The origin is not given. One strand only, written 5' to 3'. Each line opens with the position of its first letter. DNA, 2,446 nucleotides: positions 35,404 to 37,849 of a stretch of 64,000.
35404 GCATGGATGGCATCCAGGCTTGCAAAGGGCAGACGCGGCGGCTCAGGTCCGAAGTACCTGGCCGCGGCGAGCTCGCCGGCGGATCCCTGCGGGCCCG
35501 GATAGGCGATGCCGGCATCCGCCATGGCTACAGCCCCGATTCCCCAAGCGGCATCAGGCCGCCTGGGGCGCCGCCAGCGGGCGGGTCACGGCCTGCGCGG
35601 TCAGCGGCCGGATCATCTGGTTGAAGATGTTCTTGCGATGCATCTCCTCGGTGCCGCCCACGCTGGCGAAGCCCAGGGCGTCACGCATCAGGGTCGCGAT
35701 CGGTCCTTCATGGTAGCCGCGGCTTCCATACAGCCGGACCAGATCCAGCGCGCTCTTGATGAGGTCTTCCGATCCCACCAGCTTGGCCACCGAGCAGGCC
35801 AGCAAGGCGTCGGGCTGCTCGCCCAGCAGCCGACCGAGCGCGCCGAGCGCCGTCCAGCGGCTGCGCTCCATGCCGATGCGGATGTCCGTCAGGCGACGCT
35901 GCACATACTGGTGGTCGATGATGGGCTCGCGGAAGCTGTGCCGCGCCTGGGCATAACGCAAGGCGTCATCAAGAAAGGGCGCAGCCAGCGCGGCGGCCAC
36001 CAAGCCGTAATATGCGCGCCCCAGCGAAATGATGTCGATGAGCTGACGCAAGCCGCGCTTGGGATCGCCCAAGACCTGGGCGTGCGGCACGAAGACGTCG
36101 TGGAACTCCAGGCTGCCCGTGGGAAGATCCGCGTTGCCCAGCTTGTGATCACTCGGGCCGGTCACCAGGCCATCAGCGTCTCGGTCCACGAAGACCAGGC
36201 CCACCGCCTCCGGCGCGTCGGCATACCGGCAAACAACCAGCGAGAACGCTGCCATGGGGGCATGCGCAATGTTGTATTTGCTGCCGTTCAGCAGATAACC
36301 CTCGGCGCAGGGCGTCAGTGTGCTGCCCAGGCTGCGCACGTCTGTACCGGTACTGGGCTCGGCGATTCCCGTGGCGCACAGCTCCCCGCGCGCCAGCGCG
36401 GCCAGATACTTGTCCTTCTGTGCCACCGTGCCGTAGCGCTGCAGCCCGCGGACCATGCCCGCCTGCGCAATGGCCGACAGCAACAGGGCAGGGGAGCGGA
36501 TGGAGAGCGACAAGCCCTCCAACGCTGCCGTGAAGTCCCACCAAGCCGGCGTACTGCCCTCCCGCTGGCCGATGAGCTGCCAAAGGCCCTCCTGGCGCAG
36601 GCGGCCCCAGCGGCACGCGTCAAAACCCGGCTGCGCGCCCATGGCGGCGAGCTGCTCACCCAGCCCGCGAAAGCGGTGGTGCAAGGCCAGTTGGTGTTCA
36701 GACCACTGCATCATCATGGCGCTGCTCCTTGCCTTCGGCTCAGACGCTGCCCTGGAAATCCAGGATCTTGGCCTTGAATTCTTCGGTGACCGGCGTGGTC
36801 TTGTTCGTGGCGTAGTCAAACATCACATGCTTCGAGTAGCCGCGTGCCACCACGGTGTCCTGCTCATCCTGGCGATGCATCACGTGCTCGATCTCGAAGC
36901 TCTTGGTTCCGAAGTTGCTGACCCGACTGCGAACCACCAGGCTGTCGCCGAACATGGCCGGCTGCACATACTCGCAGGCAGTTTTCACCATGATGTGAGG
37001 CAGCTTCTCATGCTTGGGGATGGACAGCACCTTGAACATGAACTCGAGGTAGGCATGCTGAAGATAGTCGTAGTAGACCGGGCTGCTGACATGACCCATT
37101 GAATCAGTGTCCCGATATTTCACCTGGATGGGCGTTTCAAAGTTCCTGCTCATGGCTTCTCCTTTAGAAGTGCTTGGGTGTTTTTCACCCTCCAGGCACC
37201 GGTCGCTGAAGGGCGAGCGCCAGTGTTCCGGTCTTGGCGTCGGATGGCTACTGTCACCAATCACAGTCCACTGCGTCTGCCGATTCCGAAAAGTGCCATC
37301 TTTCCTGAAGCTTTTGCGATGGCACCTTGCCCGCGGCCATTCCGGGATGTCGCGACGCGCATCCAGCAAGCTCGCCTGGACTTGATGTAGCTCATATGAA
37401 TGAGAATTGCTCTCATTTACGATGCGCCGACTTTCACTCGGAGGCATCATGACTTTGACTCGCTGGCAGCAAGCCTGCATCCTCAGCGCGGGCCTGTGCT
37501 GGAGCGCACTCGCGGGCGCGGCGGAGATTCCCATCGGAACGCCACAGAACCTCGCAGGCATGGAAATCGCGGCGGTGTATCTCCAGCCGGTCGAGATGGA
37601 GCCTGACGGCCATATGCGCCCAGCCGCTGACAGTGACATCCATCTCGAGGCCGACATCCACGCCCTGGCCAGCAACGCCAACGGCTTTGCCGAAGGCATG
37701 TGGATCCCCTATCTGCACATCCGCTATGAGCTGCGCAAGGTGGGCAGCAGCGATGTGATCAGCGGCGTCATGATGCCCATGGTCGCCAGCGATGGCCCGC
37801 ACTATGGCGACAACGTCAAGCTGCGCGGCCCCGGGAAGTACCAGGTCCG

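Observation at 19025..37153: Putative sulfur-tropone/tropolone biosynthetic gene cluster with an unfamiliar gene set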

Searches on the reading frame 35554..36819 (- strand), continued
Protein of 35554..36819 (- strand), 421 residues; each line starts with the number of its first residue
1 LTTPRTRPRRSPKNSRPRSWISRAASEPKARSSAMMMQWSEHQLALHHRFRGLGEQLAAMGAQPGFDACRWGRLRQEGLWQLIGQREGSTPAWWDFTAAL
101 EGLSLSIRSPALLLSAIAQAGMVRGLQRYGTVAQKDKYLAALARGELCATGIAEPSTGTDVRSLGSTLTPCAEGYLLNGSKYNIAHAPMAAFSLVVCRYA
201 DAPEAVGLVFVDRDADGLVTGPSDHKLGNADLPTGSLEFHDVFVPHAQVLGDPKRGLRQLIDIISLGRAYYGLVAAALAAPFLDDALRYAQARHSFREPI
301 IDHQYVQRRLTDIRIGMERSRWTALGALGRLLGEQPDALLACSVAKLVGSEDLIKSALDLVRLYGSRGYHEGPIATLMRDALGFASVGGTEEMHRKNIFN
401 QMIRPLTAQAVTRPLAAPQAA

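Call 66: search_protein_families(library=pfam, proteins=[L001:8116-8544:+, L001:6724-7422:+], max_evalue=0.01)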
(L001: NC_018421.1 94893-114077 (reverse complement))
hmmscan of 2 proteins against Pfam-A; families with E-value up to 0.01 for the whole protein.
L001:8116-8544:+ (142 aa): 0 families

L001:6724-7422:+ (232 aa): 6 families
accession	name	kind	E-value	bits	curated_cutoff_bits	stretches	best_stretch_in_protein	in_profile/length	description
PF22041.1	GST_C_7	-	2.6e-20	73.2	27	1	94-200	1-115/140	Glutathione S-transferase, C-terminal domain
PF13417.12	GST_N_3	-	2.3e-12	47.5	22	1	16-82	5-73/75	Glutathione S-transferase, N-terminal domain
PF13409.12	GST_N_2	-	4.9e-12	46.7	25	1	17-79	1-70/70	Glutathione S-transferase, N-terminal domain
PF13410.11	GST_C_2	-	6.3e-07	29.8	24.9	1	151-214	5-69/69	Glutathione S-transferase, C-terminal domain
PF00043.30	GST_C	-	1.1e-05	26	20.7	1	152-216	26-90/93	Glutathione S-transferase, C-terminal domain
PF02798.26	GST_N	-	2.2e-05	25.1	20.9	1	18-78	11-76/76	Glutathione S-transferase, N-terminal domain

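Call 74: find_encoding_contigs(protein=P0046, flank=10000, max_places=1)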
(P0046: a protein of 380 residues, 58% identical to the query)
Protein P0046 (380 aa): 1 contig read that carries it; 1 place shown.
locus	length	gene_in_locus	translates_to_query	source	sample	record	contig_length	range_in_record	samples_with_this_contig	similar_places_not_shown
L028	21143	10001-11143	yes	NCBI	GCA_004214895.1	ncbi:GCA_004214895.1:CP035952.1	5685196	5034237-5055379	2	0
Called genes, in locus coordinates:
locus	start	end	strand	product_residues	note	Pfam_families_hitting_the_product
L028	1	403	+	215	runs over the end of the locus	PF11182:AlgF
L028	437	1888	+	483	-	PF00483:NTP_transferase, PF12804:NTP_transf_3 (weak), PF22640:ManC_GMP_beta-helix, PF01050:MannoseP_isomer, PF07883:Cupin_2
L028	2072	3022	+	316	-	PF00126:HTH_1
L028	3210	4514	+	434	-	PF07396:Porin_O_P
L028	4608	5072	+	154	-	-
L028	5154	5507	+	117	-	-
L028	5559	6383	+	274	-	PF00106:adh_short, PF08659:KR, PF13561:adh_short_C2, PF08643:DUF1776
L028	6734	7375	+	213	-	PF00440:TetR_N, PF17918:TetR_C_15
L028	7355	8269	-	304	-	PF03328:HpcH_HpaI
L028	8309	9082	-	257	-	PF00106:adh_short, PF01370:Epimerase (weak), PF08659:KR, PF13561:adh_short_C2, PF23441:SDR (weak)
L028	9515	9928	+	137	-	PF13279:4HBT_2, PF03061:4HBT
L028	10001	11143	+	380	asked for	PF02771:Acyl-CoA_dh_N, PF02770:Acyl-CoA_dh_M, PF00441:Acyl-CoA_dh_1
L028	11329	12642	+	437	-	PF00501:AMP-binding, PF14535:AMP-binding_C_2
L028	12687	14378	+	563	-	PF02776:TPP_enzyme_N, PF00205:TPP_enzyme_M, PF02775:TPP_enzyme_C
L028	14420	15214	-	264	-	PF00106:adh_short, PF08659:KR, PF13561:adh_short_C2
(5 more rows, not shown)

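Call 75: find_encoding_contigs(protein=P0018, flank=10000, max_places=1)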
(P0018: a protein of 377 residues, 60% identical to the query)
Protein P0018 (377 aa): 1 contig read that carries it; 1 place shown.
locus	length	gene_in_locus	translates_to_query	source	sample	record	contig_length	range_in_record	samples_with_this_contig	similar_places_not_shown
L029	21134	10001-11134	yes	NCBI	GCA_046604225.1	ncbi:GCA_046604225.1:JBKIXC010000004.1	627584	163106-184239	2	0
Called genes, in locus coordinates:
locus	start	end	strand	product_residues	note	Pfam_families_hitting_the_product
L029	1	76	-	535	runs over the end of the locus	PF00909:Ammonium_transp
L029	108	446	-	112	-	PF00543:P-II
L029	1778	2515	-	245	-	PF04752:ChaC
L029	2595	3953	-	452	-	PF05977:MFS_3, PF07690:MFS_1, PF00083:Sugar_tr (weak)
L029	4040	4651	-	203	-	PF02441:Flavoprotein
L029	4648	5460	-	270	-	PF08242:Methyltransf_12 (weak)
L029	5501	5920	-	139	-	PF13279:4HBT_2, PF03061:4HBT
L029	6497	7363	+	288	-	PF06426:SATase_N, PF00132:Hexapep (weak)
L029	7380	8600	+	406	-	PF00155:Aminotran_1_2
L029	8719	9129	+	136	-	-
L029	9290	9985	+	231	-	PF13417:GST_N_3, PF13409:GST_N_2 (weak), PF22041:GST_C_7, PF13410:GST_C_2 (weak)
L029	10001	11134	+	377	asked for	PF02771:Acyl-CoA_dh_N (weak), PF02770:Acyl-CoA_dh_M, PF00441:Acyl-CoA_dh_1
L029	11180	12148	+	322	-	PF02951:GSH-S_N, PF14398:ATPgrasp_YheCD (faint), PF02955:GSH-S_ATP, PF08443:RimK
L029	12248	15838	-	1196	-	PF01558:POR, PF20169:DUF6537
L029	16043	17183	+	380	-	PF01527:HTH_Tnp_1, PF13276:HTH_21, PF00665:rve, PF13683:rve_3, PF13333:rve_2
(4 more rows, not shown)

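Call 76: find_encoding_contigs(protein=P0019, flank=10000, max_places=1)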
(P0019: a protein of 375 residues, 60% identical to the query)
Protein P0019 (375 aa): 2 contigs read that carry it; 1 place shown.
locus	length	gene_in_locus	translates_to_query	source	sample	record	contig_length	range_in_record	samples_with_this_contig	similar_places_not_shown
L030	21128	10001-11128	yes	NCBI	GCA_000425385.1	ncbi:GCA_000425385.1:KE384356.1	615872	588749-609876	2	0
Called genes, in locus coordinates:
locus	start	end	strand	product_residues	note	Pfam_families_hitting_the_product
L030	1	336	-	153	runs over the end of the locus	PF04073:tRNA_edit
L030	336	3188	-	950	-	PF00005:ABC_tran (faint), PF02463:SMC_N (faint), PF03193:RsgA_GTPase (faint), PF13191:AAA_16 (faint), PF13304:AAA_21 (faint), PF13476:AAA_23 (faint), PF17760:UvrA_inter, PF17755:UvrA_DNA-bind, +3 more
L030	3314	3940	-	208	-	PF00440:TetR_N, PF17918:TetR_C_15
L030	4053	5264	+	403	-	PF07690:MFS_1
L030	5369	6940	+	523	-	PF11794:HpaB_N, PF03241:HpaB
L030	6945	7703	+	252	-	PF00106:adh_short, PF01370:Epimerase (weak), PF08659:KR, PF13561:adh_short_C2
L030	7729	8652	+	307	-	PF03328:HpcH_HpaI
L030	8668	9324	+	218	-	PF00072:Response_reg, PF00196:GerE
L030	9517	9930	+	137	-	PF13279:4HBT_2, PF03061:4HBT (weak)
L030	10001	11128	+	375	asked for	PF02771:Acyl-CoA_dh_N, PF02770:Acyl-CoA_dh_M, PF00441:Acyl-CoA_dh_1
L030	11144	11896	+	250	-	PF00970:FAD_binding_6 (weak), PF00175:NAD_binding_1 (weak)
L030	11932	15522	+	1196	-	PF01558:POR, PF20169:DUF6537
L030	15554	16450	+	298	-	PF00378:ECH_1, PF16113:ECH_2, PF00378:ECH_1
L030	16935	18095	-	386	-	PF02463:SMC_N (weak), PF13175:AAA_15, PF13476:AAA_23, PF00005:ABC_tran (faint), PF13304:AAA_21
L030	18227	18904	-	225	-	PF00926:DHBP_synthase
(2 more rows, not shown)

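Call 77: find_encoding_contigs(protein=P0017, flank=10000, max_places=1)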
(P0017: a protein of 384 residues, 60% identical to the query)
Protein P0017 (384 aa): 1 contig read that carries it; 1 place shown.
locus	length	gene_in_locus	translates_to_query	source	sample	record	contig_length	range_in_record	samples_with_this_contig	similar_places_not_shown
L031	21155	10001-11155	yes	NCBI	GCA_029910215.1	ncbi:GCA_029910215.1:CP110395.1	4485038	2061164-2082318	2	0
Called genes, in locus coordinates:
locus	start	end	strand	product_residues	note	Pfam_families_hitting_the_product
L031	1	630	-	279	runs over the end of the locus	PF13793:Pribosyltran_N, PF00156:Pribosyltran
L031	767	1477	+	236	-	PF00293:NUDIX, PF21906:WHD_NrtR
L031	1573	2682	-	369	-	PF13609:Porin_4, PF00267:Porin_1 (weak)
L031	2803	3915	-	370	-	PF03736:EPTP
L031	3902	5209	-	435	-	PF00083:Sugar_tr, PF06779:MFS_4 (weak), PF07690:MFS_1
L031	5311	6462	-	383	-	PF18538:DUF5624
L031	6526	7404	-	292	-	PF04909:Amidohydro_2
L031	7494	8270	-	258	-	PF03328:HpcH_HpaI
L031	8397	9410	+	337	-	PF00126:HTH_1, PF03466:LysR_substrate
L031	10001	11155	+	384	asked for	PF02771:Acyl-CoA_dh_N, PF02770:Acyl-CoA_dh_M, PF00441:Acyl-CoA_dh_1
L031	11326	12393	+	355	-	PF00793:DAHP_synth_1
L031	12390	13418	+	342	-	PF00800:PDT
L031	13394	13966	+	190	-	PF13238:AAA_18, PF01202:SKI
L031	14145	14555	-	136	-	PF13279:4HBT_2, PF03061:4HBT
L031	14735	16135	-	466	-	PF04107:GCS2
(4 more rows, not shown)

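Call 94: search_protein_families(library=pfam, proteins=[L001:7942-8544:+], max_evalue=1)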
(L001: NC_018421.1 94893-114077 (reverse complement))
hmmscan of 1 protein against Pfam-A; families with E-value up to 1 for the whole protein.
L001:7942-8544:+ (200 aa): 1 family
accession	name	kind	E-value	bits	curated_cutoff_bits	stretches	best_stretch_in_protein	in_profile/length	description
PF00800.23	PDT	-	0.013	15.7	25.2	0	27-78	2-48/181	Prephenate dehydratase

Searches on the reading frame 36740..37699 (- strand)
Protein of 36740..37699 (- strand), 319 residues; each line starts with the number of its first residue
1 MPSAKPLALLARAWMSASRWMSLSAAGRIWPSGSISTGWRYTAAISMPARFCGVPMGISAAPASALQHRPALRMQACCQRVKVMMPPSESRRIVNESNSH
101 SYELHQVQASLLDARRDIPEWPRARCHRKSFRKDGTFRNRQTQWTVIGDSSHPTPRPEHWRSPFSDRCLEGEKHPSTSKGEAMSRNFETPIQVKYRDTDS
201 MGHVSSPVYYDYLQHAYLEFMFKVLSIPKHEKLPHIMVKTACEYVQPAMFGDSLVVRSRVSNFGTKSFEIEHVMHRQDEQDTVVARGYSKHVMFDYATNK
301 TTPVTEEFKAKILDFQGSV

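Call 6: search_protein_families(library=pfam, proteins=[window:36740-37699:-])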
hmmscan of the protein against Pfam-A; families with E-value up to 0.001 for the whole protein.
window:36740-37699:- (319 aa): 2 families
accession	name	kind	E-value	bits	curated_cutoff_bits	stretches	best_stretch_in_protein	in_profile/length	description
PF13279.12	4HBT_2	-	3e-19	70.1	25.5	1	193-312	1-122/122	Thioesterase-like superfamily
PF03061.28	4HBT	-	3.6e-08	34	20.6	1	201-280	1-76/79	Thioesterase superfamily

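Call 7: search_protein_families(library=ncbifam, proteins=[window:36740-37699:-], max_evalue=0.00001)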
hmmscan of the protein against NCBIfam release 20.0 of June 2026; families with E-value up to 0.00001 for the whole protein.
window:36740-37699:- (319 aa): 2 families
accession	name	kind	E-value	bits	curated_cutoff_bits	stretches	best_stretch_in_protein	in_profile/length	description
TIGR00051.1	TIGR00051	subfamily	2.5e-12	47.2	68.7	1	191-300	2-112/117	YbgC/FadM family acyl-CoA thioesterase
TIGR02799.1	thio_ybgC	equivalog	3.7e-08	33.7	141.35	1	187-306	1-121/126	tol-pal system-associated acyl-CoA thioesterase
